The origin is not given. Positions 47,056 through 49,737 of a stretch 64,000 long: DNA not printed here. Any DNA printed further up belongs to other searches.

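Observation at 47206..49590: Single polypeptide carrying two complete radical-SAM cores plus an N-terminal B12-binding-like domain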

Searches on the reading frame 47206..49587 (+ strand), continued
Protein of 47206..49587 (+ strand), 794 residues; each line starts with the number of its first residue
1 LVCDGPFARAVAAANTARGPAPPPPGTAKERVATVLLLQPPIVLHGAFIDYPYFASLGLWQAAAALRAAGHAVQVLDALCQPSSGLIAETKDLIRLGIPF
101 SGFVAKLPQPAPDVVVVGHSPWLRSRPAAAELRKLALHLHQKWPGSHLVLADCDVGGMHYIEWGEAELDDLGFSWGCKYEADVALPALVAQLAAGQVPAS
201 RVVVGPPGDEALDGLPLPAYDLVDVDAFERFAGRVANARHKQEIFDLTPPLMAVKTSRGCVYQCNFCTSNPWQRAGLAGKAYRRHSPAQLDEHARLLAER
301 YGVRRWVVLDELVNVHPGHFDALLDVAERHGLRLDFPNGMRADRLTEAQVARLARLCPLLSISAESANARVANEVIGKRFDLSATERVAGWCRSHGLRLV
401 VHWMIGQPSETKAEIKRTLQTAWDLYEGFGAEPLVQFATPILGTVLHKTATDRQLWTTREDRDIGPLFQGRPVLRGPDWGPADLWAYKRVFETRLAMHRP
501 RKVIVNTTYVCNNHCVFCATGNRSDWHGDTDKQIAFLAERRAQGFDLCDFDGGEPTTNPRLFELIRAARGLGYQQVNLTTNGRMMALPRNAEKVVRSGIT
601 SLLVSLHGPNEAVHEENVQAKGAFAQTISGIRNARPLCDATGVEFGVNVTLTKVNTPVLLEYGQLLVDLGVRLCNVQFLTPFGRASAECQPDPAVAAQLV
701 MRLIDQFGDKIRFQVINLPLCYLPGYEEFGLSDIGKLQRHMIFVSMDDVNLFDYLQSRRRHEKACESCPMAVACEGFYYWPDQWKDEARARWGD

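Call 30: find_encoding_contigs(protein=P0068, flank=10000, max_places=2)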
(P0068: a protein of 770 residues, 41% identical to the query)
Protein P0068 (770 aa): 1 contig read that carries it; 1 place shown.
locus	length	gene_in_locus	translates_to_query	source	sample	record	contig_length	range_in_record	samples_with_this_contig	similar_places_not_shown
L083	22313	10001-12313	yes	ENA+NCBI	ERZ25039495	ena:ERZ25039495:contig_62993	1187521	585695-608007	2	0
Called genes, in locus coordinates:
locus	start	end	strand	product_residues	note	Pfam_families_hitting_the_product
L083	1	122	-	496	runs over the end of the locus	PF13186:SPASM (faint)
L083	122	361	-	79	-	-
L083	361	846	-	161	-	PF27806:HxsD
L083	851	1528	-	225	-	-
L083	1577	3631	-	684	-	-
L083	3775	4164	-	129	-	-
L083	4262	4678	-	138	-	-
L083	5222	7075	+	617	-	PF04055:Radical_SAM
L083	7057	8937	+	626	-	PF04055:Radical_SAM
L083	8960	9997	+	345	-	PF04055:Radical_SAM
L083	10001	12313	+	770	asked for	PF04055:Radical_SAM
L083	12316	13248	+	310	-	PF04055:Radical_SAM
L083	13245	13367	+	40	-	-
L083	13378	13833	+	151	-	PF27806:HxsD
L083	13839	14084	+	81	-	-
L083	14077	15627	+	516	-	PF13353:Fer4_12, PF04055:Radical_SAM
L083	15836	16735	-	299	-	PF02775:TPP_enzyme_C, PF12367:PFO_beta_C (weak)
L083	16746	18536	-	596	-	PF01558:POR, PF01855:POR_N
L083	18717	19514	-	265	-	PF01738:DLH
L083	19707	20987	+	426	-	-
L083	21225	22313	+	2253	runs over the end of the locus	PF03534:SpvB, PF13517:FG-GAP_3 (faint), PF12256:TcdB_toxin_midN, PF05593:RHS_repeat, PF25023:TEN_YD-shell (weak)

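Call 31: find_encoding_contigs(protein=P0067, flank=10000, max_places=2)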
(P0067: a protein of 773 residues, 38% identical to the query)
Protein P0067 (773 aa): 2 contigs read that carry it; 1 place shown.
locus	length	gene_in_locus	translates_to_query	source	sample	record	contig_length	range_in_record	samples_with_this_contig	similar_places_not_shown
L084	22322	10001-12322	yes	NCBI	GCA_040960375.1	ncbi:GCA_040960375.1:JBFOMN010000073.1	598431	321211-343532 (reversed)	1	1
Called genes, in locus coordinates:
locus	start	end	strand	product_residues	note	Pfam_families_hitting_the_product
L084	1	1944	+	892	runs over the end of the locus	-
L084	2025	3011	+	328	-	PF04055:Radical_SAM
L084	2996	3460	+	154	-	PF27806:HxsD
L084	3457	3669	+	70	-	-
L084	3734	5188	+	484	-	PF04055:Radical_SAM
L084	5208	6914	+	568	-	-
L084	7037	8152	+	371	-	PF04055:Radical_SAM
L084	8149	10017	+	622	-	PF04055:Radical_SAM, PF13489:Methyltransf_23, PF08241:Methyltransf_11, PF13649:Methyltransf_25 (faint)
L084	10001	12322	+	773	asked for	PF04055:Radical_SAM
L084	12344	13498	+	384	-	PF13692:Glyco_trans_1_4, PF00534:Glycos_transf_1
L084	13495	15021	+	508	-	PF02310:B12-binding, PF04055:Radical_SAM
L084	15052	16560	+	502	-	PF02310:B12-binding, PF04055:Radical_SAM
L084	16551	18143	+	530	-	-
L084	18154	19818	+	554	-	PF02543:Carbam_trans_N, PF16861:Carbam_trans_C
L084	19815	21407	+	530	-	PF04055:Radical_SAM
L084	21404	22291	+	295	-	PF04055:Radical_SAM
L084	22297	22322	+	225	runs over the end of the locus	PF13489:Methyltransf_23, PF05175:MTS (faint), PF08241:Methyltransf_11 (weak), PF13649:Methyltransf_25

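Call 32: find_encoding_contigs(protein=P0089, flank=10000, max_places=3)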
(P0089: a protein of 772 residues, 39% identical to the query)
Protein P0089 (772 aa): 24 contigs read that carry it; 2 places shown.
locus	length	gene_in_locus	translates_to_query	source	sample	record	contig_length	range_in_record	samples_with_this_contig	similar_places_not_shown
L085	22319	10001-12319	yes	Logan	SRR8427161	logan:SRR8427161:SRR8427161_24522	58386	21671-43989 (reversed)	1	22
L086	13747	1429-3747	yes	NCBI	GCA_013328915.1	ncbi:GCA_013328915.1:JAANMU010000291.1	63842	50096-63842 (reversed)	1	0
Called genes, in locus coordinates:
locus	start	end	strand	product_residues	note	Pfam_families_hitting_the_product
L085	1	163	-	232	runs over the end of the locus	PF00535:Glycos_transf_2, PF13641:Glyco_tranf_2_3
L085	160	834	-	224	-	PF02585:PIG-L (weak)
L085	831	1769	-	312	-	PF01073:3Beta_HSD, PF01370:Epimerase, PF02719:Polysacc_synt_2, PF04321:RmlD_sub_bind, PF07993:NAD_binding_4 (weak), PF13460:NAD_binding_10 (weak), PF16363:GDP_Man_Dehyd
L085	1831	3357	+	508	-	PF02310:B12-binding, PF04055:Radical_SAM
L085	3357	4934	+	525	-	PF02310:B12-binding, PF04055:Radical_SAM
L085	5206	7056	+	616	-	PF04055:Radical_SAM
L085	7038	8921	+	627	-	PF04055:Radical_SAM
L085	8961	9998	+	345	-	PF04055:Radical_SAM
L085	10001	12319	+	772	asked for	PF04055:Radical_SAM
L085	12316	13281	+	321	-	PF04055:Radical_SAM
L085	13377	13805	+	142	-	PF27806:HxsD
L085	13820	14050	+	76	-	-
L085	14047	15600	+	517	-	PF13353:Fer4_12, PF04055:Radical_SAM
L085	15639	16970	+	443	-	-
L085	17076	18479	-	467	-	PF01554:MatE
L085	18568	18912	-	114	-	PF06094:GGACT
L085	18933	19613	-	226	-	PF00753:Lactamase_B, PF12706:Lactamase_B_2 (weak)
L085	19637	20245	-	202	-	PF01923:Cob_adeno_trans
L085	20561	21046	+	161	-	PF00515:TPR_1 (weak), PF07719:TPR_2 (weak), PF13432:TPR_16 (weak), PF14559:TPR_19 (weak), PF13424:TPR_12, PF00515:TPR_1, PF07719:TPR_2, PF13414:TPR_11 (weak), +7 more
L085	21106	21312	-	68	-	-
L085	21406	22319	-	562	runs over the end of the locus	PF07287:AtuA, PF23544:AtuA_ferredoxin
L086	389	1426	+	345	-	PF04055:Radical_SAM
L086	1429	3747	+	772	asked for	PF04055:Radical_SAM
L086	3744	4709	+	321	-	PF04055:Radical_SAM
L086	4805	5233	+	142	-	PF27806:HxsD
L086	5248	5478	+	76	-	-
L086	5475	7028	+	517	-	PF13353:Fer4_12, PF04055:Radical_SAM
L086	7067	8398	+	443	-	-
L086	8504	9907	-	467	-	PF01554:MatE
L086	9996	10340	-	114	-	PF06094:GGACT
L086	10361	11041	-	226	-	PF00753:Lactamase_B, PF12706:Lactamase_B_2 (weak)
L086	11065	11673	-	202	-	PF01923:Cob_adeno_trans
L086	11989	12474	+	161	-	PF00515:TPR_1 (weak), PF07719:TPR_2 (weak), PF13432:TPR_16 (weak), PF14559:TPR_19 (weak), PF13424:TPR_12, PF00515:TPR_1, PF07719:TPR_2, PF13414:TPR_11 (weak), +7 more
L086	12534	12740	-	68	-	-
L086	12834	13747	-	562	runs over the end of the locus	PF07287:AtuA, PF23544:AtuA_ferredoxin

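Call 33: find_encoding_contigs(protein=P0043, flank=10000, max_places=1)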
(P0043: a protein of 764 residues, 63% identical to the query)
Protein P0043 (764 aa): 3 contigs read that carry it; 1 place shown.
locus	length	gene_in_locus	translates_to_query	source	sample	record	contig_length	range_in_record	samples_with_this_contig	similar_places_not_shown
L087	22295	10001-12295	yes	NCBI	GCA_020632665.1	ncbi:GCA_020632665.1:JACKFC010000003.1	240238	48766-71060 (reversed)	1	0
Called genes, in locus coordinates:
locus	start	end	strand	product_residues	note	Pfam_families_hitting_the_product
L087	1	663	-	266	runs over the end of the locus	PF00849:PseudoU_synth_2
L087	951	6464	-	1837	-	PF11617:Cu-binding_MopE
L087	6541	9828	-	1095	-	PF14559:TPR_19 (faint), PF13646:HEAT_2 (weak)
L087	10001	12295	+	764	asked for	PF04055:Radical_SAM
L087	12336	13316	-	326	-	-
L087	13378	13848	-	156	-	-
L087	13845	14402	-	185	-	-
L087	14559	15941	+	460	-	PF00188:CAP (weak)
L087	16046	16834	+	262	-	PF00535:Glycos_transf_2, PF10111:Glyco_tranf_2_2 (weak), PF13641:Glyco_tranf_2_3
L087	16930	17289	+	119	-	PF14346:DUF4398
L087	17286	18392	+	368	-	PF02412:TSP_3 (faint), PF00691:OmpA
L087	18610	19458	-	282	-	PF07719:TPR_2 (faint), PF08308:PEGA (faint)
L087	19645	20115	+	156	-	PF10825:DUF2752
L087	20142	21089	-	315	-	PF01715:IPPT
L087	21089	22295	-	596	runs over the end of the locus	PF02518:HATPase_c, PF13589:HATPase_c_3, PF01119:DNA_mis_repair, PF08676:MutL_C (weak)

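Call 34: find_encoding_contigs(protein=P0006, flank=10000, max_places=1)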
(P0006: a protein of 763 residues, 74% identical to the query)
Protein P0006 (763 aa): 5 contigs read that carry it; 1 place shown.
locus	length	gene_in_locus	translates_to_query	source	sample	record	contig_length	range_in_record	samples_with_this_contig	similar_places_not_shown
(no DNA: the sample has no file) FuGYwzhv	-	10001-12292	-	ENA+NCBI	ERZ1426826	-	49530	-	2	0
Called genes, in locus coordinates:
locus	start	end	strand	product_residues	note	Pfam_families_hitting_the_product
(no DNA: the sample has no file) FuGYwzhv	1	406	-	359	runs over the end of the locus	PF00849:PseudoU_synth_2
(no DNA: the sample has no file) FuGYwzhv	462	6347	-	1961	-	PF11617:Cu-binding_MopE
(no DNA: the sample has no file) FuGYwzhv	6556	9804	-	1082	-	PF13428:TPR_14 (faint), PF14559:TPR_19 (weak)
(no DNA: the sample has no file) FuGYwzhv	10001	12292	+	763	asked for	PF04055:Radical_SAM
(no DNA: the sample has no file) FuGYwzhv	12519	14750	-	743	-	PF01410:COLFI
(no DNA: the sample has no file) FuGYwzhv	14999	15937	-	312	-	-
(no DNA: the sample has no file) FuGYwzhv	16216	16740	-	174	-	-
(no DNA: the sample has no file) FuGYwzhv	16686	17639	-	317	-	PF01040:UbiA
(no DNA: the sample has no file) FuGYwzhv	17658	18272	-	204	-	-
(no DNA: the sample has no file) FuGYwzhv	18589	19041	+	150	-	PF14346:DUF4398 (weak)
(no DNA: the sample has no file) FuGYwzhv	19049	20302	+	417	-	PF00691:OmpA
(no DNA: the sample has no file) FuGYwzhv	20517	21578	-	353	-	PF26370:KDD_N, PF00107:ADH_zinc_N (faint)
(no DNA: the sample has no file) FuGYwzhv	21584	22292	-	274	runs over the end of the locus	PF07719:TPR_2 (faint), PF08308:PEGA (weak)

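Call 46: predict_structure(alignment_id=A2)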
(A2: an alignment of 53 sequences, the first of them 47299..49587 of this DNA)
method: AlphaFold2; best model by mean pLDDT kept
length: 763 residues; sequences in the alignment: 53
mean_pLDDT: 93.0   pTM: 0.90
mean pLDDT of the five models: 93.0, 91.9, 91.8, 90.2, 89.7
residues with pLDDT >= 90: 644; 70-90: 99; 50-70: 10; < 50: 10
segments of 3 or more residues with pLDDT < 50: 754-763
pLDDT, mean of each block of 10 residues (from residue 1): 97 92 95 98 98 95 96 97 96 93 98 98 84 96 96 96 95 89 94 98 92 90 94 93 92 96 98 96 95 98 95 98 96 96 93 97 98 96 97 97 96 96 94 89 96 95 91 91 77 81 95 94 90 97 96 96 97 96 93 97 98 96 94 96 93 81 95 97 94 93 87 84 82 92 84 49 43
secondary structure, 60 per line:
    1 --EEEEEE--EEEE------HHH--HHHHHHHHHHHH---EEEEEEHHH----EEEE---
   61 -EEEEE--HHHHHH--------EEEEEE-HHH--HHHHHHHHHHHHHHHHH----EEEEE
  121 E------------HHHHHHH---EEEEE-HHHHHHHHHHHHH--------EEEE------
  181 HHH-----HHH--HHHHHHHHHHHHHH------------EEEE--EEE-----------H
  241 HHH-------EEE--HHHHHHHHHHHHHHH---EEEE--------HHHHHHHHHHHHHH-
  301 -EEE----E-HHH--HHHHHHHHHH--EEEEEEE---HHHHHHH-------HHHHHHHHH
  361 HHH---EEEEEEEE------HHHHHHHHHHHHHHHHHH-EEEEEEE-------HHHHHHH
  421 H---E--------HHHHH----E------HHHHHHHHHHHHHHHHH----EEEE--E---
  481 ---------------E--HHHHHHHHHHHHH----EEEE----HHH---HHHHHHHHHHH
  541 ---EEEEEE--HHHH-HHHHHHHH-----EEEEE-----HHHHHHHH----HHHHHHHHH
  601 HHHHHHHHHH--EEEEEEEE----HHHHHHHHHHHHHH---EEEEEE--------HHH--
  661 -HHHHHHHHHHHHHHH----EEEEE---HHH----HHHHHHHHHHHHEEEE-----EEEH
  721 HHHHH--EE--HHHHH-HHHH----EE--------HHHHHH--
elements in order (helices of 4 or more, strands of 3 or more residues): E3-8 E11-14 H26-37 E41-46 E54-57 E62-66 H69-74 E83-88 H95-111 E116-121 H134-140 E144-148 H150-162 E171-174 H194-207 E220-223 E226-228 H240-243 E251-253 H256-270 E274-277 H286-299 E302-304 H316-325 E328-334 H338-344 H352-363 E367-374 H381-398 E400-406 H414-421 H434-438 H450-466 E471-474 H499-511 E516-519 H530-540 E544-549 H552-555 H557-564 E570-574 H580-587 H592-610 E613-620 H625-638 E642-647 H662-676 E681-685 H696-707 E708-711 E717-719 H720-725 H732-736 H738-741 H756-761

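Call 48: fold_search(model_id=the predicted structure, library=pdb)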
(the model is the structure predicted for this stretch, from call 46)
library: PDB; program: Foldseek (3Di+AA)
matches with E <= 10: 1728; with E <= 0.001: 226
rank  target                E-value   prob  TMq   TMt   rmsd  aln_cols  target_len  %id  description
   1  6fd2_B                3.0e-16  1.00  0.44  0.71   4.6       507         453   20  Radical SAM 1,2-diol dehydratase AprD4 in complex with its substrate paromamine (released 2018-01-17)
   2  6fd2_A                2.2e-15  1.00  0.44  0.71   4.3       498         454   20  Radical SAM 1,2-diol dehydratase AprD4 in complex with its substrate paromamine (released 2018-01-17)
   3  7kdx_A                1.8e-13  1.00  0.42  0.48  15.9       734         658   14  Crystal structure of Streptomyces tokunonesis TokK with hydroxycobalamin, 5'-deoxyadenosine, and methionine (released 2022-01-12)
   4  6wtf_A                4.1e-13  1.00  0.39  0.54   6.9       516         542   17  Structure of radical S-adenosylmethionine methyltransferase, TsrM, from Kitasatospora setae with tryptophan substrate  (released 2020-12-23)
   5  9ccb                  4.4e-13  1.00  0.39  0.67   5.6       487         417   17  X-ray crystal structure of methyl-coenzyme M reductase glutamine methylase (MgmA) from Methanothermobacter marburgensis  (released 2025-01-01)
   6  7kdx_B                5.8e-13  1.00  0.42  0.48  15.6       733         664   14  Crystal structure of Streptomyces tokunonesis TokK with hydroxycobalamin, 5'-deoxyadenosine, and methionine (released 2022-01-12)
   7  7kdy_A                6.8e-13  1.00  0.42  0.47   6.5       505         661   16  Crystal structure of Streptomyces tokunonesis TokK with hydroxycobalamin, 5'-deoxyadenosine, methionine, and (2R)-pant (released 2022-01-12)
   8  7kdy_B                7.6e-13  1.00  0.42  0.47   6.4       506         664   16  Crystal structure of Streptomyces tokunonesis TokK with hydroxycobalamin, 5'-deoxyadenosine, methionine, and (2R)-pant (released 2022-01-12)
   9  5v1q_B                1.4e-12  1.00  0.31  0.51  11.2       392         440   16  Crystal structure of Streptococcus suis SuiB (released 2017-08-30)
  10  6wtf_B                1.6e-12  1.00  0.39  0.53   5.8       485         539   18  Structure of radical S-adenosylmethionine methyltransferase, TsrM, from Kitasatospora setae with tryptophan substrate  (released 2020-12-23)
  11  5v1s_A                1.9e-12  1.00  0.31  0.53   6.1       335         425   17  Crystal structure of Streptococcus suis SuiB bound to S-adenosylmethionine (released 2017-08-30)
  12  6wte_A                2.0e-12  1.00  0.39  0.51   9.8       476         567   18  Structure of radical S-adenosylmethionine methyltransferase, TsrM, from Kitasatospora setae with cobalamin and [4Fe-4S (released 2020-12-23)
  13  7vob                  2.6e-12  1.00  0.28  0.62   5.2       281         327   22  The crystal structure of a Radical SAM Enzyme BlsE involved in the Biosynthesis of Blasticidin S (released 2022-05-04)
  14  6wte_B                2.6e-12  1.00  0.40  0.56   5.6       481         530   17  Structure of radical S-adenosylmethionine methyltransferase, TsrM, from Kitasatospora setae with cobalamin and [4Fe-4S (released 2020-12-23)
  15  5v1t_A                3.2e-12  1.00  0.31  0.52  12.3       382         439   15  Crystal structure of Streptococcus suis SuiB bound to precursor peptide SuiA (released 2017-08-30)
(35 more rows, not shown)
